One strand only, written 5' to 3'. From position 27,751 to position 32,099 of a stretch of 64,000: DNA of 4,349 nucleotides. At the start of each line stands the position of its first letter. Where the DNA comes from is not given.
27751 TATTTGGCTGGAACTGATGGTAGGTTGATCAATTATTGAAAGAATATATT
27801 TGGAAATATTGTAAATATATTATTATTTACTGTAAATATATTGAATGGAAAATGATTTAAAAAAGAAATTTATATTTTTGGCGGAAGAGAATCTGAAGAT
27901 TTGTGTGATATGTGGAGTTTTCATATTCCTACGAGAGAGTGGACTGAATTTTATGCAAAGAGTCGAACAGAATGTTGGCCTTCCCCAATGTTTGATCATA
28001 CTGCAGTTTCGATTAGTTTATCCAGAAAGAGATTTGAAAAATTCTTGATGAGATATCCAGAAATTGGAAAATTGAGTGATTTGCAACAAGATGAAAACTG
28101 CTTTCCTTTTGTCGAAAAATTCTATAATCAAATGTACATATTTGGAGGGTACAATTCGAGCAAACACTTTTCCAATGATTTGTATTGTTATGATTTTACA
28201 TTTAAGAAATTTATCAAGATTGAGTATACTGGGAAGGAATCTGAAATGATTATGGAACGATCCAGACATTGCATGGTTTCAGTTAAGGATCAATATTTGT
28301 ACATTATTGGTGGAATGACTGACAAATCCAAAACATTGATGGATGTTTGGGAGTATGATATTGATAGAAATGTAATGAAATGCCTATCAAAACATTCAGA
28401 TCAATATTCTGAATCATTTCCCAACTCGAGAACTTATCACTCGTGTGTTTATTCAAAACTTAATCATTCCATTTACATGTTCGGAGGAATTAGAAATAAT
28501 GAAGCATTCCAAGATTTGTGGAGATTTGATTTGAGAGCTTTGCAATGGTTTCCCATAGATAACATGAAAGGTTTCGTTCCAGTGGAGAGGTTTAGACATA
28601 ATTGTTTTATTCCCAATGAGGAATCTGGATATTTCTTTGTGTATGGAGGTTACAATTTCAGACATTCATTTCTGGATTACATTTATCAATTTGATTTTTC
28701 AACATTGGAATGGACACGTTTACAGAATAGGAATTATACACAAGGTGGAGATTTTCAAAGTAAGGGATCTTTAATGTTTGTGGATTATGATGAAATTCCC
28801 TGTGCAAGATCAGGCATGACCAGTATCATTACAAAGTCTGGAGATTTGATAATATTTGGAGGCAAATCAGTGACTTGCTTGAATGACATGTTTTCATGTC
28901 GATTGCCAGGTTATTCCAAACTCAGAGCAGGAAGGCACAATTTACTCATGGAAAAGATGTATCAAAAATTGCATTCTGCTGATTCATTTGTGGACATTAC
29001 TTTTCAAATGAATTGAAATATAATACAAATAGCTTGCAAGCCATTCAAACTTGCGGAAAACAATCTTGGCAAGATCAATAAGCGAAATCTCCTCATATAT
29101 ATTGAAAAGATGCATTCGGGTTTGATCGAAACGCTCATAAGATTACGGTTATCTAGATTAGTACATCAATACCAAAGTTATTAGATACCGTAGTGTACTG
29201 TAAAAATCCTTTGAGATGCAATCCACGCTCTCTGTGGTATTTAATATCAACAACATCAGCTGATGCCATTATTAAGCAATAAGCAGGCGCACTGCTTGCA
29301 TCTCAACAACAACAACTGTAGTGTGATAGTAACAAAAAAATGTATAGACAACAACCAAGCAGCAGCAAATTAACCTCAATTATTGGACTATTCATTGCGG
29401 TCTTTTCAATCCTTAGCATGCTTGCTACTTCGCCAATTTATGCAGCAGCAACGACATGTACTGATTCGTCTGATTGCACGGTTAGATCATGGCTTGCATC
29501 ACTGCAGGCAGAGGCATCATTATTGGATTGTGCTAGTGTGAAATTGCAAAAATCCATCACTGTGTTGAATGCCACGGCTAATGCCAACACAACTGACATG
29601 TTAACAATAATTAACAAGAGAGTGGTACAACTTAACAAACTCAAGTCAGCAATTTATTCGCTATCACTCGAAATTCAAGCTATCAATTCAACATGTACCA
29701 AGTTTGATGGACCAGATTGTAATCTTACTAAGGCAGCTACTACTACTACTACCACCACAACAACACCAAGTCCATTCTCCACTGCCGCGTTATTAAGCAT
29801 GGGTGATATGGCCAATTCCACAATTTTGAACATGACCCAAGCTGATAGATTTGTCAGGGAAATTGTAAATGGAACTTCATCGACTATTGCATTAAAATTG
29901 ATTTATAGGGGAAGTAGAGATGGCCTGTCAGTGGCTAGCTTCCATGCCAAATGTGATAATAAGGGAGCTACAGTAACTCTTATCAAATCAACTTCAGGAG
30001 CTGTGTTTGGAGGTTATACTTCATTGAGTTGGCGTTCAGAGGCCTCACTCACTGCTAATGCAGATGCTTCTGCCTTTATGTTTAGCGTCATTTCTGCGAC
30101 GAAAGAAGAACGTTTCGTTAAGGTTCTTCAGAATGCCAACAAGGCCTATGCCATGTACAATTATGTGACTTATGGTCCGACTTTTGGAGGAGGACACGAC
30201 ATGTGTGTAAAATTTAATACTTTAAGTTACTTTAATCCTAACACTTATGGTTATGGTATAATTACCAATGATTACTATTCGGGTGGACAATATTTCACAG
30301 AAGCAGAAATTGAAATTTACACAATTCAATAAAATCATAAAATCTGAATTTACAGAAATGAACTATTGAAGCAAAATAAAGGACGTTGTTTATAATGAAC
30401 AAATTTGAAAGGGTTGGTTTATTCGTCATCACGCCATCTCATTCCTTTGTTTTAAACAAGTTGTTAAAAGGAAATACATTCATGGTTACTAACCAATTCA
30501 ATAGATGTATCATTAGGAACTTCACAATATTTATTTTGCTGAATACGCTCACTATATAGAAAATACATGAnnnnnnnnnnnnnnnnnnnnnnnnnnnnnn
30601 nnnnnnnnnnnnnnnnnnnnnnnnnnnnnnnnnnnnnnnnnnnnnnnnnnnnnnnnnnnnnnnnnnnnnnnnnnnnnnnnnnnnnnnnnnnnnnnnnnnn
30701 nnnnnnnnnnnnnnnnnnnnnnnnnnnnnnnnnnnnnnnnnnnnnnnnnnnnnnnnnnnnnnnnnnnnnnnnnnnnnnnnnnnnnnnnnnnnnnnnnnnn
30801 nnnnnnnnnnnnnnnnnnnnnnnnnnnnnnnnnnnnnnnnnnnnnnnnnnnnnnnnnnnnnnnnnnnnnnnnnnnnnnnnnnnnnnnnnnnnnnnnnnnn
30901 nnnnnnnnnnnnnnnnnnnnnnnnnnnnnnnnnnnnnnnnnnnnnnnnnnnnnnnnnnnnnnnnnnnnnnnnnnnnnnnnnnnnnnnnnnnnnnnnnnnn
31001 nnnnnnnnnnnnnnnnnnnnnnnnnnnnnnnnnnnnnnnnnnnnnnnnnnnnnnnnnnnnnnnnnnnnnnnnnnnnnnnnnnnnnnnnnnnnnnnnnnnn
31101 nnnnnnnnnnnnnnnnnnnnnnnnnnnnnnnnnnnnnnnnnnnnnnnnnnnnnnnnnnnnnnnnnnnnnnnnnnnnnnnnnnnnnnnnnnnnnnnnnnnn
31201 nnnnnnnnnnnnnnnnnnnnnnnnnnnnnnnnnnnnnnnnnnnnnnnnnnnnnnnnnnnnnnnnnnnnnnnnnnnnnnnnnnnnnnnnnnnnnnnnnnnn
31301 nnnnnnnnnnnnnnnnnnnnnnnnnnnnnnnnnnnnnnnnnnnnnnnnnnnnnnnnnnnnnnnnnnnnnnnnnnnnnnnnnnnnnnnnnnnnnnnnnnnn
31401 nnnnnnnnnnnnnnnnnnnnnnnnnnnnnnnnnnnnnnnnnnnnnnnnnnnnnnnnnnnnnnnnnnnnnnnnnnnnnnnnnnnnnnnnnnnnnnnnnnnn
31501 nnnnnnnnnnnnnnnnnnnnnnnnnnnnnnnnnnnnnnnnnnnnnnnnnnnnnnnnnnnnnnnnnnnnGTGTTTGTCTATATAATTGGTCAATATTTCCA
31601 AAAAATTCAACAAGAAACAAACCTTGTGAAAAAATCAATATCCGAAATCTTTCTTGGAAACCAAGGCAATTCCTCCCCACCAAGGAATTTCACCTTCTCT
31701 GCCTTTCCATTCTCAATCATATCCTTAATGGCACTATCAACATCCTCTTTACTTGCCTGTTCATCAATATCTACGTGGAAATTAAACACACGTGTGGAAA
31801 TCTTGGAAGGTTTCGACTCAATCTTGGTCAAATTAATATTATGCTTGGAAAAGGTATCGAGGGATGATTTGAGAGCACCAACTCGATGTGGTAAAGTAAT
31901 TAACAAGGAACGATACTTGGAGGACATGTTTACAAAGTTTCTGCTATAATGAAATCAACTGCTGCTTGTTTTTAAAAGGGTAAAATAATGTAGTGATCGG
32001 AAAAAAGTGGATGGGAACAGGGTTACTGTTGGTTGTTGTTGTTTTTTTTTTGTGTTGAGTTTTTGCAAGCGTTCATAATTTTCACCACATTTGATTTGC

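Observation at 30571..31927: Phenylalanine hydroxylase interrupted by a 46-nt GTTTGT...TATAG micro-intron; local 8-bp direct repeat mimics a frameshift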

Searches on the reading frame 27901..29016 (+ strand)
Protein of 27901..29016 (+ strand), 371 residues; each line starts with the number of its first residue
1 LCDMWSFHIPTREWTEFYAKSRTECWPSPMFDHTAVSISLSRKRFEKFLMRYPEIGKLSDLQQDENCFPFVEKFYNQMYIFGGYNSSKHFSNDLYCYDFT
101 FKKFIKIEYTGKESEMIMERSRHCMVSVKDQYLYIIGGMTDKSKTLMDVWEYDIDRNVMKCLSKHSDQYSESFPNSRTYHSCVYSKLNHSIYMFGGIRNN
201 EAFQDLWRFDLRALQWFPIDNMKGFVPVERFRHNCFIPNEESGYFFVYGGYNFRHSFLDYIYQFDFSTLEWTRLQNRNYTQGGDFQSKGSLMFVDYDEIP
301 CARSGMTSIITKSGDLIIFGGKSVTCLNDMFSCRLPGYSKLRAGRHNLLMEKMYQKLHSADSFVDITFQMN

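Call 64: search_protein_families(library=pfam, proteins=[window:27901-29016:+], max_evalue=0.001)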
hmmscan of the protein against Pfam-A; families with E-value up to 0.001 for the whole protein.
window:27901-29016:+ (371 aa): 10 families
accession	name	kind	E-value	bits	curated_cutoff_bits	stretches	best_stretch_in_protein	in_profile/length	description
PF24681.1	Kelch_KLHDC2_KLHL20_DRC7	-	1.9e-43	148.8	50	1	76-280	9-200/221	KLHDC2/KLHL20/DRC7 Kelch-repeats domain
PF24981.1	Beta-prop_ATRN-LZTR1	-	6.9e-35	121.1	50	2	170-284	33-148/289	Attractin/LZTR1 beta-propeller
PF13418.12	Kelch_4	-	5.4e-33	113.1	21.6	4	120-157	2-39/49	Galactose oxidase, central domain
PF13415.12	Kelch_3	-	4.1e-24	84.6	22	2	76-127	2-47/48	Galactose oxidase, central domain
PF01344.31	Kelch_1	-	6.5e-23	80.3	20.1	2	75-105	11-40/46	Kelch motif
PF13964.12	Kelch_6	-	4.5e-20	71.3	25.3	2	177-223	2-47/50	Kelch motif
PF07646.21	Kelch_2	-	4.9e-14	51.9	21.3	1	181-222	4-47/48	Kelch motif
PF13854.13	Kelch_HCF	-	9.8e-12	45.2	113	1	76-251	77-258/345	Host cell factor, Kelch-repeats domain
PF25210.1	Kelch_FKB95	-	8.9e-08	32.5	70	1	171-282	27-131/268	FKB95, Kelch-repeats domain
PF24996.1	NANM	-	0.00088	18.7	45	0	124-205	57-132/350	N-acetylneuraminate epimerase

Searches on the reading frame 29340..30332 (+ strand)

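Call 64: search_protein_families(library=pfam, proteins=[window:29340-30332:+], max_evalue=0.001)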
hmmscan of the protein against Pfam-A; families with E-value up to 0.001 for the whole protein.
window:29340-30332:+ (330 aa): 1 family
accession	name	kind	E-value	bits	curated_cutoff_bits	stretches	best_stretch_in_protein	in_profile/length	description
PF07534.22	TLD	-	4.7e-21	75.9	24.5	1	159-329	4-169/170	TLDc domain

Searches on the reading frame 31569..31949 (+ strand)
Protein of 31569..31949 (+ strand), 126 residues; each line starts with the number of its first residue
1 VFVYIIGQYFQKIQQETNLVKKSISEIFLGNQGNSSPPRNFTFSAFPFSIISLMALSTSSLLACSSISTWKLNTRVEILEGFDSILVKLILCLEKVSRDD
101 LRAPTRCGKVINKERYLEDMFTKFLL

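Call 64: search_protein_families(library=pfam, proteins=[window:31569-31949:+], max_evalue=0.001)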
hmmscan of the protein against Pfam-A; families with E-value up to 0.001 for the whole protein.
window:31569-31949:+ (126 aa): 0 families
